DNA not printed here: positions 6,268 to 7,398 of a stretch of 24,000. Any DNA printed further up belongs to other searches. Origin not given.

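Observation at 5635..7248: Tightly packed orphan operon (276 aa, 32 aa, 229 aa) with no recognisable domains, adjacent to a toxin-antitoxin-like pair: candidate novel defence or abortive-infection module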

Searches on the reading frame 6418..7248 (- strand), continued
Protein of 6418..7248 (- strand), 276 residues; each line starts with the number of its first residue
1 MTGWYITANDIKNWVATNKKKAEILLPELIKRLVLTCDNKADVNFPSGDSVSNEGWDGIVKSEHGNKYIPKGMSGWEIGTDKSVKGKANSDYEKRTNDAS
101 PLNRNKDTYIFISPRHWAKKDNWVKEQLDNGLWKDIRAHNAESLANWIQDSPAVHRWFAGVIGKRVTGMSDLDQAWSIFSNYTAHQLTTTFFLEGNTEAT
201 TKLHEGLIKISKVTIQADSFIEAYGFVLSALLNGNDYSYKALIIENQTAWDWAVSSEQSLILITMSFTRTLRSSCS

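Call 57: fold_search(model_id=the predicted structure, library=viral)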
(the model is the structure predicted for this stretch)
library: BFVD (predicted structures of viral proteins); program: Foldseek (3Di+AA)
matches with E <= 10: 415; with E <= 0.001: 0
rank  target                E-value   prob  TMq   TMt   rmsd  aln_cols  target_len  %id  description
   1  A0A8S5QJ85            1.4e-03  1.00  0.36  0.34   7.6       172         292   12  Restriction endonuclease [Siphoviridae sp. ctezl47]
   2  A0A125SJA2            2.5e-03  0.93  0.26  0.24   9.7       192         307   11  (no name in the UniProt tables at hand)
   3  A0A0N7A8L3            5.7e-03  0.80  0.22  0.31   9.5       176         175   15  (no name in the UniProt tables at hand)
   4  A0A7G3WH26            1.6e-02  0.96  0.32  0.48   6.9       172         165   11  Putative endodeoxyribonuclease I [Arthronema virus TR020]
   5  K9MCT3                1.8e-02  0.41  0.23  0.24  16.3       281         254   11  (no name in the UniProt tables at hand)
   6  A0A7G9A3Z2            2.1e-02  0.84  0.26  0.23   8.6       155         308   14  Uncharacterized protein [Bacteriophage sp.]
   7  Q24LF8                2.7e-02  0.77  0.20  0.37   8.3       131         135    9  Uncharacterized protein [Clostridium phage phiCD119 (strain Clostridium difficile/United States/Govind/2006)]
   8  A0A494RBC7            3.4e-02  0.99  0.31  0.53   6.0       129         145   14  (no name in the UniProt tables at hand)
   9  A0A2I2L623            3.4e-02  0.66  0.30  0.30  16.8       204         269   10  Mrr-like domain-containing protein [Orpheovirus IHUMI-LCC2]
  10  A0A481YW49            4.1e-02  0.72  0.29  0.38  14.4       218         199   10  DNA-directed RNA polymerase subunit 5 [Marseillevirus LCMAC103]
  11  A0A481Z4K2            4.3e-02  0.77  0.25  0.16   7.1       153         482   12  Uncharacterized protein [Pithovirus LCPAC201]
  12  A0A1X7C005            4.6e-02  0.44  0.31  0.09  16.6       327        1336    9  (no name in the UniProt tables at hand)
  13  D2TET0                4.9e-02  0.13  0.19  0.07  18.7       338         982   14  (no name in the UniProt tables at hand)
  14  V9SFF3                5.5e-02  0.54  0.26  0.34  15.0       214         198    9  DNA-directed RNA polymerase subunit RPB5 [Tunisvirus fontaine2]
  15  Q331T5                6.6e-02  0.87  0.30  0.37   5.5       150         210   13  (no name in the UniProt tables at hand)
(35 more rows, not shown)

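Call 58: search_protein_families(library=padloc, alignment_id=A3, max_evalue=1)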
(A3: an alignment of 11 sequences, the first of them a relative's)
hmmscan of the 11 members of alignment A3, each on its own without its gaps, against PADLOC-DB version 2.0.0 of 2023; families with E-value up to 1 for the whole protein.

A. member 1, P0012 (1264 aa): 1 family
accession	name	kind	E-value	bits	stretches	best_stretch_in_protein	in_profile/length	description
PDLC03941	RmrT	-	0.02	12.3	1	938-976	21-61/234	-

B. families by the number of members that match (of 11 scanned): 2 families
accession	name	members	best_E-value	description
PDLC03991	PD-Lambda-4_A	1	0.00031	-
PDLC03941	RmrT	1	0.02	-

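Call 64: search_protein_families(library=pfam, proteins=[L005:9294-9899:+, L005:14264-14641:+, L006:8664-9701:+, L006:14400-14999:+, L007:9445-9855:+, L007:13982-14239:+, L010:8666-9487:+, L010:14340-15362:-, L033:8263-9144:-, L033:13843-16200:-], max_evalue=0.001)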
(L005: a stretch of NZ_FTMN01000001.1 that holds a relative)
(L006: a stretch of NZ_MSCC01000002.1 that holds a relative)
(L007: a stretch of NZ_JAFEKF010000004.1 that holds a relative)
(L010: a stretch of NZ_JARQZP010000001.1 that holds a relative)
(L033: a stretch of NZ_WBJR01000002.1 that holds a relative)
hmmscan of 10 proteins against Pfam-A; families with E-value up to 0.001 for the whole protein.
L005:9294-9899:+ (201 aa): 0 families

L005:14264-14641:+ (125 aa): 0 families

L006:8664-9701:+ (345 aa): 0 families

L006:14400-14999:+ (199 aa): 0 families

L007:9445-9855:+ (136 aa): 0 families

L007:13982-14239:+ (85 aa): 1 family
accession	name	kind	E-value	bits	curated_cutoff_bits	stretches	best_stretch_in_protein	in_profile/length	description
PF02604.26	PhdYeFM_antitox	-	1.8e-15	56.9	29.8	1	1-72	1-72/74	Antitoxin Phd_YefM, type II toxin-antitoxin system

L010:8666-9487:+ (273 aa): 0 families

L010:14340-15362:- (340 aa): 1 family
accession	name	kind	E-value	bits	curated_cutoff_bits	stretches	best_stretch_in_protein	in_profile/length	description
PF12835.12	Integrase_1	-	8.5e-09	35.9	23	1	140-267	10-148/149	Integrase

L033:8263-9144:- (293 aa): 4 families
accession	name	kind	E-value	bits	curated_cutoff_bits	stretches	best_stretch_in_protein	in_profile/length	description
PF13561.12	adh_short_C2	-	6.2e-62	209.7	27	1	60-290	6-235/236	Enoyl-(Acyl carrier protein) reductase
PF00106.31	adh_short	-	3.3e-50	170.7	26.6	1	51-234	1-189/195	short chain dehydrogenase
PF08659.16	KR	-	2.6e-11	44.2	22.6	1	55-207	5-162/180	KR domain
PF23441.1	SDR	-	1e-10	41.9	27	1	54-290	11-255/258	SDR-like rossmann domain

L033:13843-16200:- (785 aa): 2 families
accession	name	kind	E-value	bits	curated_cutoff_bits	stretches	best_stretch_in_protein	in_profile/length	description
PF01717.24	Meth_synt_2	-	7.4e-163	541.9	21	1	450-772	1-323/324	Cobalamin-independent synthase, Catalytic domain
PF08267.18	Meth_synt_1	-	3.9e-117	391.7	27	2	4-331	3-311/313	Cobalamin-independent synthase, N-terminal domain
